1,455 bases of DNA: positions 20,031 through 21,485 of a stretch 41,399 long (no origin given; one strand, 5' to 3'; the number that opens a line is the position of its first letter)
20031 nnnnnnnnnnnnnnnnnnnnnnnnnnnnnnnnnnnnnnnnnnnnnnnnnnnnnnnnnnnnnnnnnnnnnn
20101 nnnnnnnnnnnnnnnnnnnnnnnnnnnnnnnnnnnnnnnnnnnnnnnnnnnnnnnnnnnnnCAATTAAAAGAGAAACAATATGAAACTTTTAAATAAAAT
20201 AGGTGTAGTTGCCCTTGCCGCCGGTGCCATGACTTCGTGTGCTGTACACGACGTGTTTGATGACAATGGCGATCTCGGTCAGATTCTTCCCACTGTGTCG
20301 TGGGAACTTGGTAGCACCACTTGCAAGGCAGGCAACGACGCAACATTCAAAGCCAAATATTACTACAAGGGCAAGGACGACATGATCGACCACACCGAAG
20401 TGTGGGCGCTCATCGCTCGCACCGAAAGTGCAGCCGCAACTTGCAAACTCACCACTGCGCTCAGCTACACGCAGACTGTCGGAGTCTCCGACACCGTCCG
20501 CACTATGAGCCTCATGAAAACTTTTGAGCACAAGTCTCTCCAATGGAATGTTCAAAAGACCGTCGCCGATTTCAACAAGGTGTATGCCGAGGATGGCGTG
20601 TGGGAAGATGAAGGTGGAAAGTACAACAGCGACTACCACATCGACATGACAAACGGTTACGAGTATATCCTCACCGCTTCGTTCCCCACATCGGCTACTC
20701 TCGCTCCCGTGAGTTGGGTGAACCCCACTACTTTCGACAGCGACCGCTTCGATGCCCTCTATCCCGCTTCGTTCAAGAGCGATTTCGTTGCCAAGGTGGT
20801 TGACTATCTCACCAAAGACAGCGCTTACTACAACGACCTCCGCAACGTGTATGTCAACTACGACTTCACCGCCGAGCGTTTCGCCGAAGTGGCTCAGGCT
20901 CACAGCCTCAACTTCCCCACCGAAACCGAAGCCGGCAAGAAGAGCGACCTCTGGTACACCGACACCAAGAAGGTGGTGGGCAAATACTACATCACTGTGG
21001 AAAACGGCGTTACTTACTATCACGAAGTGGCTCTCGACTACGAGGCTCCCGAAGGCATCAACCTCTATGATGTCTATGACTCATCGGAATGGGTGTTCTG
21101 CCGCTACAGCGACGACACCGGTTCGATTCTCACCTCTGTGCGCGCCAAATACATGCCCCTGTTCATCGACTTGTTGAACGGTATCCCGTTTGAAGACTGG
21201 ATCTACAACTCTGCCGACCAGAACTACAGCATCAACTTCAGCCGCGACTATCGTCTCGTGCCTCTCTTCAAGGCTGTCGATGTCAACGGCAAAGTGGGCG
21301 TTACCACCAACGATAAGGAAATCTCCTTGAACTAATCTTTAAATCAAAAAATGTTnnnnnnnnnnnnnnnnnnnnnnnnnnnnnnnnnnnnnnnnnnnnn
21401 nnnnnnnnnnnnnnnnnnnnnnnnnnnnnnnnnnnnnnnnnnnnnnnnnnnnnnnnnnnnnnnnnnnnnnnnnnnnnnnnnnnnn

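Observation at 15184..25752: SusC/SusD locus whose only enzyme candidate is a T9SS-sorted GHL10 (YddW/DigH-like) protein, with no classical CAZyme and no regulator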

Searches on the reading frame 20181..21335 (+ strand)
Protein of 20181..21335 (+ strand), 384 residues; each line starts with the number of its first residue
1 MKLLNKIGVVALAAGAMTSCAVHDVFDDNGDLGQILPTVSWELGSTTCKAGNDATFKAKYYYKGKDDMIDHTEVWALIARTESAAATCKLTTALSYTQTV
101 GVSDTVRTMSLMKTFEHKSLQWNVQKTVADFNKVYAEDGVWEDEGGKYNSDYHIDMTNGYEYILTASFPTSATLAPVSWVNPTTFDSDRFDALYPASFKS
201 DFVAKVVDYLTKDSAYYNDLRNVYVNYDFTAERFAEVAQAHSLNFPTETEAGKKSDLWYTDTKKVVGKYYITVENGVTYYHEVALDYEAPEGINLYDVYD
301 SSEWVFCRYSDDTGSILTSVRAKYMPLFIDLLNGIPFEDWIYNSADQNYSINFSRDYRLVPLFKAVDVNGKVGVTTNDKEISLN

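Call 3: search_protein_families(library=pfam, proteins=[window:20181-21335:+], max_evalue=0.01)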
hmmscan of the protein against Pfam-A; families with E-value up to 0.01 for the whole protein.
window:20181-21335:+ (384 aa): 0 families

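Call 4: search_protein_families(library=ncbifam, proteins=[window:20181-21335:+], max_evalue=0.01)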
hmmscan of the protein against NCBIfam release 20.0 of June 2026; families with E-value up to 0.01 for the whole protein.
window:20181-21335:+ (384 aa): 0 families

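Call 19: find_homologous_proteins(query=window:20181-21335:+, max_evalue=0.001)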
Query window:20181-21335:+ (384 aa): 194 proteins with E <= 0.001 among 5529 candidates; the best 120 are listed.
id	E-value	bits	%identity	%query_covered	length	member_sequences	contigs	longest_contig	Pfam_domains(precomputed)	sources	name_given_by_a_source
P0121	1.1e-255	866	98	100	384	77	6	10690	-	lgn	-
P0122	4.1e-185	633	70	100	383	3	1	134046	-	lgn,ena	-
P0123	1.2e-159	550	63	100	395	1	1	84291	-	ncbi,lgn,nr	ncbi:MAG: hypothetical protein PHR45_03475 [Muribaculaceae bacterium]|nr:hypothetical protein [Murib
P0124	2.2e-158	546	61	100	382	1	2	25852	-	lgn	-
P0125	8.9e-140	484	55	100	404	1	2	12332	-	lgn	-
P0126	1.0e-138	481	55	100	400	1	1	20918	-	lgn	-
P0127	1.7e-137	477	55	100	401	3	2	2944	-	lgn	-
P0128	1.1e-131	458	55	100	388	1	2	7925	-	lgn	-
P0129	4.2e-127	443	54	100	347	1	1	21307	-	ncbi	-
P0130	9.2e-123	428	52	100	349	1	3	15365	-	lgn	-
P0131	1.9e-121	424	51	100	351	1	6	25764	-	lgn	-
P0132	2.6e-121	424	52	100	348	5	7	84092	-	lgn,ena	-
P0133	2.9e-119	417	51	100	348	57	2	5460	-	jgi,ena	-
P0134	4.0e-119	416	52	100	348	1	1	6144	-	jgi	-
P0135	5.1e-119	416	52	100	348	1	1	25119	-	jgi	-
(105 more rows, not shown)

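Call 34: predict_structure(alignment_id=A1)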
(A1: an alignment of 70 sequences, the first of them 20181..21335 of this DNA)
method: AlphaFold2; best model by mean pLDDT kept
length: 384 residues; sequences in the alignment: 70
mean_pLDDT: 87.5   pTM: 0.75
mean pLDDT of the five models: 87.5, 87.4, 85.4, 84.2, 83.7
residues with pLDDT >= 90: 236; 70-90: 106; 50-70: 37; < 50: 5
segments of 3 or more residues with pLDDT < 50: none
pLDDT, mean of each block of 10 residues (from residue 1): 56 54 51 73 92 93 74 92 96 92 80 89 82 86 83 82 91 91 97 96 97 89 96 97 96 95 94 89 90 91 93 89 95 97 96 94 91 85 89
secondary structure, 60 per line:
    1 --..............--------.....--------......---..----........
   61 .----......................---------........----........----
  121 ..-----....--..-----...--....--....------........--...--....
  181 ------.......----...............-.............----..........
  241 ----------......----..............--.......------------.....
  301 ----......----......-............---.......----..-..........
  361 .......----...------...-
elements in order: H3-16 H25-29 E38-43 E53-61 E69-87 E97-104 E109-116 E128-131 E141-143 E146-149 E152-155 E162-169 E177-180 H187-193 H198-212 H214-226 H231-240 H251-256 E261-274 E277-283 E296-300 E305-310 E315-320 H322-333 H337-341 E351-367 E372-374 E381-383

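Call 38: fold_search(model_id=the predicted structure, library=pdb)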
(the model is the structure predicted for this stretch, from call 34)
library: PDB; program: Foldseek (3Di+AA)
matches with E <= 10: 1485; with E <= 0.001: 1
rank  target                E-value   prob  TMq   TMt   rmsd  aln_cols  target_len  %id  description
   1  9au7_C                9.1e-04  0.20  0.10  0.13  29.3       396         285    8  Human Retriever VPS35L/VPS29/VPS26C complex bound to SNX17 peptide (Composite Map) (released 2024-10-30)
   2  5f0m_B                1.3e-03  0.14  0.10  0.11  30.5       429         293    8  Structure of retromer VPS26-VPS35 subunits bound to SNX3 and DMT1 (SeMet labeled) (released 2016-12-07)
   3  5f0l_B                1.3e-03  0.15  0.10  0.12  30.2       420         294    8  Structure of retromer VPS26-VPS35 subunits bound to SNX3 and DMT1 (released 2016-12-07)
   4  4p2a_A                2.0e-03  0.13  0.09  0.12  29.3       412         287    8  Structure of mouse VPS26A bound to rat SNX27 PDZ domain (released 2014-09-03)
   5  6h7w_C                2.3e-03  0.13  0.09  0.11  29.8       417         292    6  Model of retromer-Vps5 complex assembled on membrane. (released 2018-09-26)
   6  9ayr_B                2.6e-03  0.10  0.09  0.09  34.1       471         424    7  Structure of a Ric1-Rgp1-Rab6 activation intermediate (released 2024-12-11)
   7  7usy_J                3.4e-03  0.16  0.12  0.12  28.4       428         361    6  Structure of C. elegans TMC-1 complex with ARRD-6 (released 2022-10-19)
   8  6vac_B                4.5e-03  0.11  0.09  0.11  29.8       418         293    6  Mouse retromer (VPS26/VPS35/VPS29) heterotrimer (released 2020-02-19)
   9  8uin_G                5.6e-03  0.09  0.08  0.05  29.6       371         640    8  Structure of the C3bBb-albicin complex (released 2024-05-08)
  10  2win_A                7.0e-03  0.08  0.08  0.05  29.5       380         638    7  C3 convertase (C3bBb) stabilized by SCIN (released 2009-06-09)
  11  4r7v                  9.7e-03  0.69  0.13  0.27  13.4       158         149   10  Crystal structure of N-lobe of human ARRDC3(1-165) (released 2014-10-01)
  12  5f0j_B                9.7e-03  0.08  0.09  0.11  29.8       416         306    9  Structure of retromer VPS26-VPS35 subunits bound to SNX3 (released 2016-12-07)
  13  5cl2_B                1.0e-02  0.91  0.12  0.18  12.2       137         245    9  Crystal structure of Spo0M, sporulation control protein, from Bacillus subtilis. (released 2015-12-16)
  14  7zgj_A                1.0e-02  0.12  0.09  0.06  29.3       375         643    6  Trypanosoma brucei gambiense ISG65 in complex with human complement component C3 (released 2023-04-05)
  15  8p0x_P                1.1e-02  0.07  0.08  0.10  30.5       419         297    8  Structure of the human Commander complex Retriever Subcomplex (released 2024-03-20)
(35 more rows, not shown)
